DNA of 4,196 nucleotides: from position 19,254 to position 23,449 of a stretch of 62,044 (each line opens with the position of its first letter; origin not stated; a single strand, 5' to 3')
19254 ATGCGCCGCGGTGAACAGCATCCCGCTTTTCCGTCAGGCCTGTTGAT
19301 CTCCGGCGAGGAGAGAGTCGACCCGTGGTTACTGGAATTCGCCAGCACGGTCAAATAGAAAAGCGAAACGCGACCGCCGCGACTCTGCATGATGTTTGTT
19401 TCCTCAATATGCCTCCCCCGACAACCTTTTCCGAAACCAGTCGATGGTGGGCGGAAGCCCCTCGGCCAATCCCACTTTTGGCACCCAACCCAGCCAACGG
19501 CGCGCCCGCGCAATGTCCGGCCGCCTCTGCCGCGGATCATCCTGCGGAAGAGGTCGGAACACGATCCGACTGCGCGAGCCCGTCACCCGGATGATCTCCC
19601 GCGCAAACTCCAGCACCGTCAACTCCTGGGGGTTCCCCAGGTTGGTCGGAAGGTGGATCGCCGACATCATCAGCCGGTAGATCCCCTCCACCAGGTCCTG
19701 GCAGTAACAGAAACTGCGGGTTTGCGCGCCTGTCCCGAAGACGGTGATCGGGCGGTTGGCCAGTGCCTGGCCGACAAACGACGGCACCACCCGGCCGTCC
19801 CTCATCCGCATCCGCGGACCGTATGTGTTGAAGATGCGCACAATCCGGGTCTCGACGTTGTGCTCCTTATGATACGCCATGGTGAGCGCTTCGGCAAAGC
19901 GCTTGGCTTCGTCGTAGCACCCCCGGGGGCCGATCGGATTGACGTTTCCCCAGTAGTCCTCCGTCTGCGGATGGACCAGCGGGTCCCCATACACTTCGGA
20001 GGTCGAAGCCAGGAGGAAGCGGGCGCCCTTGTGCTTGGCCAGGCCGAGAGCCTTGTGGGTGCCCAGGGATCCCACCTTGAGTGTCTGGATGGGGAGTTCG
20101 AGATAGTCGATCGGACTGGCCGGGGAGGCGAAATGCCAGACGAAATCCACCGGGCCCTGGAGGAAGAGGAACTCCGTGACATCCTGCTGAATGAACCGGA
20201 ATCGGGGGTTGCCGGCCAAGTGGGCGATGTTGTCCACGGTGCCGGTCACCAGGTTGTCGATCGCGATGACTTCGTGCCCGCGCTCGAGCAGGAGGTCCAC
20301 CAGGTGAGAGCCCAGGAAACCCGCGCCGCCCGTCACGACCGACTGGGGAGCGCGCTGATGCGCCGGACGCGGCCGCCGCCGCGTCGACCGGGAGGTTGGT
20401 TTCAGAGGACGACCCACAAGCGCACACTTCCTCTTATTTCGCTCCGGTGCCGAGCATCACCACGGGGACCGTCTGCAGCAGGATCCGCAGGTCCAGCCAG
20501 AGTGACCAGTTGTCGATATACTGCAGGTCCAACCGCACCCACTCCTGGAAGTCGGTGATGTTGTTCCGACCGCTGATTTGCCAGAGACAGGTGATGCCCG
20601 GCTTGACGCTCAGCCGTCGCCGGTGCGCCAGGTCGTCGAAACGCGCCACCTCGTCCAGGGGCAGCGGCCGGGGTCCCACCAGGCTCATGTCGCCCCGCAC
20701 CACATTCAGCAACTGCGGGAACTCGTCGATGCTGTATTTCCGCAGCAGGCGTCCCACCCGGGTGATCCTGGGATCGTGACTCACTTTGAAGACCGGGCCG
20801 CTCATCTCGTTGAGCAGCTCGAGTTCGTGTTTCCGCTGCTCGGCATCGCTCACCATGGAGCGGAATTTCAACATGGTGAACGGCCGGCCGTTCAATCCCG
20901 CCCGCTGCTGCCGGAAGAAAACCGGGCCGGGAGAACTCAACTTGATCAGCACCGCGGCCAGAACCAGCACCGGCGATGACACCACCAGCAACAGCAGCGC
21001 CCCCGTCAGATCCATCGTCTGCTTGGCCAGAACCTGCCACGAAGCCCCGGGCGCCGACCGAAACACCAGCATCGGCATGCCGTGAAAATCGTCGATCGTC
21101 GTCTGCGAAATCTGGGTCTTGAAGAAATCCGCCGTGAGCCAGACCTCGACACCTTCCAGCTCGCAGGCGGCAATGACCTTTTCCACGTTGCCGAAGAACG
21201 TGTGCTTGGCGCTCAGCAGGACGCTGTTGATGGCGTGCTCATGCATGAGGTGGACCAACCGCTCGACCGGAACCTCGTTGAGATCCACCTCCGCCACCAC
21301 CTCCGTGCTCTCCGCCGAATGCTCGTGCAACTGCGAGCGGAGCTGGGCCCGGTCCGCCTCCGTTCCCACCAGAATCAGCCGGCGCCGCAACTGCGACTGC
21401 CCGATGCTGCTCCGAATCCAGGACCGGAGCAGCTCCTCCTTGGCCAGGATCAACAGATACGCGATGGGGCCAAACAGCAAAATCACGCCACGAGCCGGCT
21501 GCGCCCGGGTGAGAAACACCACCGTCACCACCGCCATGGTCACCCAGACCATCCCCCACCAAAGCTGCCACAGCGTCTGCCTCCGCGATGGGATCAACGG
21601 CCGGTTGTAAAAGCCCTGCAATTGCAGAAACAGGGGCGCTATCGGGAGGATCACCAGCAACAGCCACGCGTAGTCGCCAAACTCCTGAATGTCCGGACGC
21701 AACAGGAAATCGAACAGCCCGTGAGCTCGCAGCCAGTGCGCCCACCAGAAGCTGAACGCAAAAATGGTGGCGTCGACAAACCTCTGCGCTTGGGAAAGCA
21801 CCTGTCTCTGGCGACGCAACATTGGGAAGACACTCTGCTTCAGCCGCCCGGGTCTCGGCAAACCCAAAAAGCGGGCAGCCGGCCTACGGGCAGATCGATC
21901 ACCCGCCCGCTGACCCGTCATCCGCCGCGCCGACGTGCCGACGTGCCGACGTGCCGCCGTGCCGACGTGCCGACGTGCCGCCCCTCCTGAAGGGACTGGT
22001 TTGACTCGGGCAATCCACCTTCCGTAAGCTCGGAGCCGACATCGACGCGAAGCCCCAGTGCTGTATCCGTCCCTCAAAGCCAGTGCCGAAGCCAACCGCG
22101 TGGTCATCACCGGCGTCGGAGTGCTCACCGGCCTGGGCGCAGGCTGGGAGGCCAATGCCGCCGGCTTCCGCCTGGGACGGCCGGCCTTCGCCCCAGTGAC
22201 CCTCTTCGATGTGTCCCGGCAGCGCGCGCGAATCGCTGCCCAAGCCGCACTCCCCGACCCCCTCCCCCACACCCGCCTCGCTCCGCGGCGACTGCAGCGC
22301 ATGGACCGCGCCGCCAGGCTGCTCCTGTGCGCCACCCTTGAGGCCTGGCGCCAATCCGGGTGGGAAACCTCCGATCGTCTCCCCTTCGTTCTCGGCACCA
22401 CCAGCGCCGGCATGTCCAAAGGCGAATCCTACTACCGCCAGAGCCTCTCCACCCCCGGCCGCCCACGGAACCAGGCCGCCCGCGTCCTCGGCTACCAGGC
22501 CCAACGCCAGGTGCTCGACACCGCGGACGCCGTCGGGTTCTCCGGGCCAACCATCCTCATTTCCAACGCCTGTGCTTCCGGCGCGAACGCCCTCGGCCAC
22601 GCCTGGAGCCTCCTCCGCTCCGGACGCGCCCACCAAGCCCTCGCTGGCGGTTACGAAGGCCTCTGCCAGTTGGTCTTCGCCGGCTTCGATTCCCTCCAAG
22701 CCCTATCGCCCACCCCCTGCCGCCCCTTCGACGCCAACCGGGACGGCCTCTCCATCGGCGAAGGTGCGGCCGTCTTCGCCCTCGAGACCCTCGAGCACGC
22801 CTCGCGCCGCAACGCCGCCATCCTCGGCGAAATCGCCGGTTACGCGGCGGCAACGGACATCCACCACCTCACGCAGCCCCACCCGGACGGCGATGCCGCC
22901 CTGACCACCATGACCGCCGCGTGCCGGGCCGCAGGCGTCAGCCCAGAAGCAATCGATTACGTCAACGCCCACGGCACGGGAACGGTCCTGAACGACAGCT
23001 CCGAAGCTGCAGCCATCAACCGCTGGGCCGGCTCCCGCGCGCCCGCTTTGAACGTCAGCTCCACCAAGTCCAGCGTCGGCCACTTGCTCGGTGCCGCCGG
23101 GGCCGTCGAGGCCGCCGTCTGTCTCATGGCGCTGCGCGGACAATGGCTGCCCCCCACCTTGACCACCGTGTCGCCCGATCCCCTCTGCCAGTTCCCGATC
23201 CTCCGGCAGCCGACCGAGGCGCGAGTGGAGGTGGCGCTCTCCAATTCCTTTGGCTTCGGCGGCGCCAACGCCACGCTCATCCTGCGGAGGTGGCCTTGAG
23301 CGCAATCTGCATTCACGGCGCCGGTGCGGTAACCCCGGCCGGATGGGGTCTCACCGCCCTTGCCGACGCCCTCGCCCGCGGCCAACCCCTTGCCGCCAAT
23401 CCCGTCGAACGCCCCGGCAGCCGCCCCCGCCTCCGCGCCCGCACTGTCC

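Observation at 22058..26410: KS plus catalytically dead KS-like partner translationally coupled to a LytS/PAS/HisKA_2 sensor kinase, with a dedicated ACP downstream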

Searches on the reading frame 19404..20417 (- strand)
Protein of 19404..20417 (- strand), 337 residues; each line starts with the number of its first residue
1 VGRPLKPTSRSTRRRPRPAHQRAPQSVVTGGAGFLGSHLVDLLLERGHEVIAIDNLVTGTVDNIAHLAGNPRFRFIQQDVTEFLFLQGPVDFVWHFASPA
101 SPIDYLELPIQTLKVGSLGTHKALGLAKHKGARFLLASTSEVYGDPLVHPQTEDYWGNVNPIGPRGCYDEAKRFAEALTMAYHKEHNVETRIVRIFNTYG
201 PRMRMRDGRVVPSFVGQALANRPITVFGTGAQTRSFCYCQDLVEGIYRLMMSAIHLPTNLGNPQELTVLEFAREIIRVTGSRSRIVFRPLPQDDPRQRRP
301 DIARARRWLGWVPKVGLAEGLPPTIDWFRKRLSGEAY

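Call 9: search_protein_families(library=pfam, proteins=[window:19404-20417:-], max_evalue=0.01)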
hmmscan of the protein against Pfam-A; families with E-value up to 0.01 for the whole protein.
window:19404-20417:- (337 aa): 7 families
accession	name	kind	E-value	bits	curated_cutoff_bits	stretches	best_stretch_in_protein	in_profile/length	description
PF16363.11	GDP_Man_Dehyd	-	1.2e-46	160.2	27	1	28-321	2-329/332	GDP-mannose 4,6 dehydratase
PF01370.27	Epimerase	-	9.4e-46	156.6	20.9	1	27-251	2-226/240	NAD dependent epimerase/dehydratase family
PF01073.25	3Beta_HSD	-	5e-09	36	22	1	27-204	1-187/280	3-beta hydroxysteroid dehydrogenase/isomerase family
PF04321.23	RmlD_sub_bind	-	6.8e-08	32.4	27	1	27-292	4-243/287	RmlD substrate binding domain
PF07993.18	NAD_binding_4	-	1.1e-07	31.8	20.1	1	28-53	1-26/258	Male sterility protein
PF02719.21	Polysacc_synt_2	-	0.00083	19.1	20.2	0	164-228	134-196/293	Polysaccharide biosynthesis protein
PF00106.31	adh_short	-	0.0054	16.7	26.6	0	27-82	4-60/195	short chain dehydrogenase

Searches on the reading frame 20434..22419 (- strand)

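Call 9: search_protein_families(library=pfam, proteins=[window:20434-22419:-], max_evalue=0.01)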
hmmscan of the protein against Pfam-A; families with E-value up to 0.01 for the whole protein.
window:20434-22419:- (661 aa): 2 families
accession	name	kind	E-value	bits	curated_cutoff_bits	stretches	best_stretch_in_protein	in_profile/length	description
PF02397.22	Bac_transf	-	6e-69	231.6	27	1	466-655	1-178/179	Bacterial sugar transferase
PF13727.12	CoA_binding_3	-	0.0022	18.5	25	1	267-426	2-171/175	CoA-binding domain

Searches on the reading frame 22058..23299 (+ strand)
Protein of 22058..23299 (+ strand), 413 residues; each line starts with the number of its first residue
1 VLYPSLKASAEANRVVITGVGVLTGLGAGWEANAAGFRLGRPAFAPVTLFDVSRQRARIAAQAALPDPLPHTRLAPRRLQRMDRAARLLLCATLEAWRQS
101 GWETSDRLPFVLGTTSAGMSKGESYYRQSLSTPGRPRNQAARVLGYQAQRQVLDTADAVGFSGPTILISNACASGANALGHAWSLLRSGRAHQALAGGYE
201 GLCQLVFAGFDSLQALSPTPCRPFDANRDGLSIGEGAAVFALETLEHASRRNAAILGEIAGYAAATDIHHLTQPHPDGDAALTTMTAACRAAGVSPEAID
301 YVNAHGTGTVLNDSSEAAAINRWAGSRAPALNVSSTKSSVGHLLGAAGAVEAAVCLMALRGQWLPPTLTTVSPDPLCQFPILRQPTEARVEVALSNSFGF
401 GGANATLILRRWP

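Call 9: search_protein_families(library=pfam, proteins=[window:22058-23299:+], max_evalue=0.01)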
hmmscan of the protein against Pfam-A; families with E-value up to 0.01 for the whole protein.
window:22058-23299:+ (413 aa): 4 families
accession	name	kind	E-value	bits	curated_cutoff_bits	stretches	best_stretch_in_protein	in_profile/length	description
PF02801.28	Ketoacyl-synt_C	-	6.4e-34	116.9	20.8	1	256-368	1-116/119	Beta-ketoacyl synthase, C-terminal domain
PF00109.32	ketoacyl-synt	-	1.1e-33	117.4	20.8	1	13-248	2-252/252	Beta-ketoacyl synthase, N-terminal domain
PF00108.29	Thiolase_N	-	3.7e-05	23.7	26.4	1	159-203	72-116/260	Thiolase, N-terminal domain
PF16197.11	KAsynt_C_assoc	-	0.0042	17.9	33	1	383-412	17-46/111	Ketoacyl-synthetase C-terminal extension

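Call 19: search_protein_families(library=ncbifam, proteins=[window:22058-23299:+], max_evalue=0.001)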
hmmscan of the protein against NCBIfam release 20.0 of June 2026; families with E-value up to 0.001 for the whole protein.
window:22058-23299:+ (413 aa): 24 families
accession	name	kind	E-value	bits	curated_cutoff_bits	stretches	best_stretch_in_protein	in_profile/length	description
TIGR03150.1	fabF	equivalog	1.2e-99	333.8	493.75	1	13-410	1-407/407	beta-ketoacyl-ACP synthase II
NF005589.0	PRK07314.1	subfamily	1e-96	324.3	387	1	12-412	3-412/413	beta-ketoacyl-ACP synthase II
NF006618.0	PRK09185.1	subfamily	3.6e-86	289.7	407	1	13-411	3-392/394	beta-ketoacyl-ACP synthase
NF004970.0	PRK06333.1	subfamily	5.3e-83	279.2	525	1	12-412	3-422/424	beta-ketoacyl-ACP synthase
NF006274.0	PRK08439.1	equivalog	2.2e-70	237.5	621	1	13-411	2-405/406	beta-ketoacyl-ACP synthase II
NF006587.0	PRK09116.1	equivalog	6.9e-70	235.9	470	1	13-412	2-407/408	beta-ketoacyl-ACP synthase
NF004618.0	PRK05952.1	equivalog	9.9e-67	225.5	455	1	121-411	94-382/384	beta-ketoacyl-ACP synthase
NF005076.0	PRK06501.1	equivalog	1.5e-66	225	629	1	15-411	13-422/425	beta-ketoacyl-ACP synthase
NF006434.0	PRK08722.1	equivalog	1.2e-60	205.6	759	1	13-411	4-413/414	beta-ketoacyl-ACP synthase II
NF058662.1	cispenta_AmcF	equivalog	6.5e-59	199.8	325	1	15-410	2-368/369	cispentacin biosynthesis acyltransferase subunit AmcF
NF005490.0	PRK07103.1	equivalog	2.1e-57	195.1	445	1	12-411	3-412/414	polyketide beta-ketoacyl:acyl carrier protein synthase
NF005916.1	PRK07910.1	equivalog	3.4e-57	194.2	560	1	169-409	168-415/418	KasA/KasB family beta-ketoacyl-ACP synthase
NF005935.0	PRK07967.1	equivalog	1.7e-54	185.2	630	1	13-412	2-404/406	beta-ketoacyl-ACP synthase I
NF040607.1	mycolic_Pks13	equivalog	3.5e-41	140.8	2100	1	160-410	259-524/1680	polyketide synthase Pks13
NF045894.1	PKS_plus_SDR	equivalog_domain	6.9e-38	130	1740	1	74-411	79-426/1515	type I polyketide synthase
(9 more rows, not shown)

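Call 25: search_solved_structures(query=window:22058-23299:+, max_evalue=1e-20)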
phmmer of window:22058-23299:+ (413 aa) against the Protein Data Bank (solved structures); distinct sequences matched with E-value up to 1e-20: 115 (the best 60 are shown).
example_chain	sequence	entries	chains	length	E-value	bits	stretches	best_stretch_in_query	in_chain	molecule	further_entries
1j3n_A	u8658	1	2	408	1.5e-79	271.2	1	13-411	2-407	3-oxoacyl-(acyl-carrier protein) synthase II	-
1e5m_A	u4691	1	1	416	4.3e-72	246.6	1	8-412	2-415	BETA KETOACYL ACYL CARRIER PROTEIN SYNTHASE II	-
9s5h_B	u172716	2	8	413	5.2e-71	243.1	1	12-412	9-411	3-oxoacyl-(Acyl-carrier-protein) synthase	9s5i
4ls5_A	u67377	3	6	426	3.2e-69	237.2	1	13-412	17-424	3-oxoacyl-[acyl-carrier-protein] synthase 2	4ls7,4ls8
4ls6_A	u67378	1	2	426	3.3e-69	237.1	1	13-412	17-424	3-oxoacyl-[acyl-carrier-protein] synthase 2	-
4b7v_A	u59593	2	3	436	3e-67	230.7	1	11-412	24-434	3-OXOACYL-[ACYL-CARRIER-PROTEIN] SYNTHASE 2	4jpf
8qm1_A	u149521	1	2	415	6.4e-67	229.6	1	12-412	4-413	3-oxoacyl-[acyl-carrier-protein] synthase 2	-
8cn8_A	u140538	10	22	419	5.6e-66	226.5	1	8-412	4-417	3-oxoacyl-[acyl-carrier-protein] synthase 2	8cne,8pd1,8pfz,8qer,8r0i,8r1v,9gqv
5sxo_A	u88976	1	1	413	6.5e-66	226.3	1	12-411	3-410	3-oxoacyl-[acyl-carrier-protein] synthase 2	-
3o04_A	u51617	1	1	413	6.5e-66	226.3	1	12-411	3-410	beta-keto-acyl carrier protein synthase II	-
8pj0_A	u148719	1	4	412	2.3e-65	224.5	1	13-412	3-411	3-oxoacyl-[acyl-carrier-protein] synthase 2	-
8cou_A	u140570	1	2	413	3.5e-65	223.9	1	13-412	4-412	3-oxoacyl-[acyl-carrier-protein] synthase 2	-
4jb6_A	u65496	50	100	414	3.6e-65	223.9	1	13-412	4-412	3-oxoacyl-[acyl-carrier-protein] synthase 2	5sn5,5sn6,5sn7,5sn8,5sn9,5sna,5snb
7oc0_A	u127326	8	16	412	4.4e-65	223.5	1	13-412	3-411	3-oxoacyl-[acyl-carrier-protein] synthase 2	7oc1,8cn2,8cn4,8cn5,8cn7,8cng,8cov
3e60_A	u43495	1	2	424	1.7e-64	221.6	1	13-412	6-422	3-oxoacyl-[acyl-carrier-protein ] synthase II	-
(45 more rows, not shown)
